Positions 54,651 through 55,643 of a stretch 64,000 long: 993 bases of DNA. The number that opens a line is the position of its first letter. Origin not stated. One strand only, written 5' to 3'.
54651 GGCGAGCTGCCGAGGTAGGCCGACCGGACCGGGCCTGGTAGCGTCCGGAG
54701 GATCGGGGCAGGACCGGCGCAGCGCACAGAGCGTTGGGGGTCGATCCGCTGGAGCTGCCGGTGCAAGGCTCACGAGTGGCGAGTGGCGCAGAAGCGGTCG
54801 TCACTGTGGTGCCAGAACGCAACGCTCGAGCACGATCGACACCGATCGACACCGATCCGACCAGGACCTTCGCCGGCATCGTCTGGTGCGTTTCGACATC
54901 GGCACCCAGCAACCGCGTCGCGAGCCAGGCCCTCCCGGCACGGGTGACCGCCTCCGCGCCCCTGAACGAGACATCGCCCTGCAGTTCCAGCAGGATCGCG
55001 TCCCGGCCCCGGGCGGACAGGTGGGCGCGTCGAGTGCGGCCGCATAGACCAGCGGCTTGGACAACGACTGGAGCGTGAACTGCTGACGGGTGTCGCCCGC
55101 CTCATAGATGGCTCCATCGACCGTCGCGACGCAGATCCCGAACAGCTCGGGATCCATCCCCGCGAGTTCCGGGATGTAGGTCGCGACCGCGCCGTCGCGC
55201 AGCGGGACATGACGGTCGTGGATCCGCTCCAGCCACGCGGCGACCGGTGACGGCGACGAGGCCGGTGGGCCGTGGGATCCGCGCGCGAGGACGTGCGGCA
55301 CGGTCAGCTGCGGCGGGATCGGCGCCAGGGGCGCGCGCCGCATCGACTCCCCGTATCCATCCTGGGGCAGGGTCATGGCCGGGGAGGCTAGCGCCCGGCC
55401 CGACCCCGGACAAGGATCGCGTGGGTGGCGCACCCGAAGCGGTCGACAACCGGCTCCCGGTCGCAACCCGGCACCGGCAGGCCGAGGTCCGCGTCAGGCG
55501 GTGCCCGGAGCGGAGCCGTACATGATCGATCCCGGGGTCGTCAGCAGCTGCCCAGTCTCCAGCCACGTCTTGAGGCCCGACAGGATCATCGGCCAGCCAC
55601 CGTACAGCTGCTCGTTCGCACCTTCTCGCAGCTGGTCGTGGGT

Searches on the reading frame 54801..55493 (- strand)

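Call 28: search_protein_families(library=pfam, proteins=[window:54801-55493:-], max_evalue=0.1)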
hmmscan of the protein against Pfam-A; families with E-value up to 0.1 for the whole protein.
window:54801-55493:- (230 aa): 1 family
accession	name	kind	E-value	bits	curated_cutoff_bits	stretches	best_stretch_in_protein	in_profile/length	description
PF04960.20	Glutaminase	-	5.7e-18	65.5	27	1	101-155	1-55/286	Glutaminase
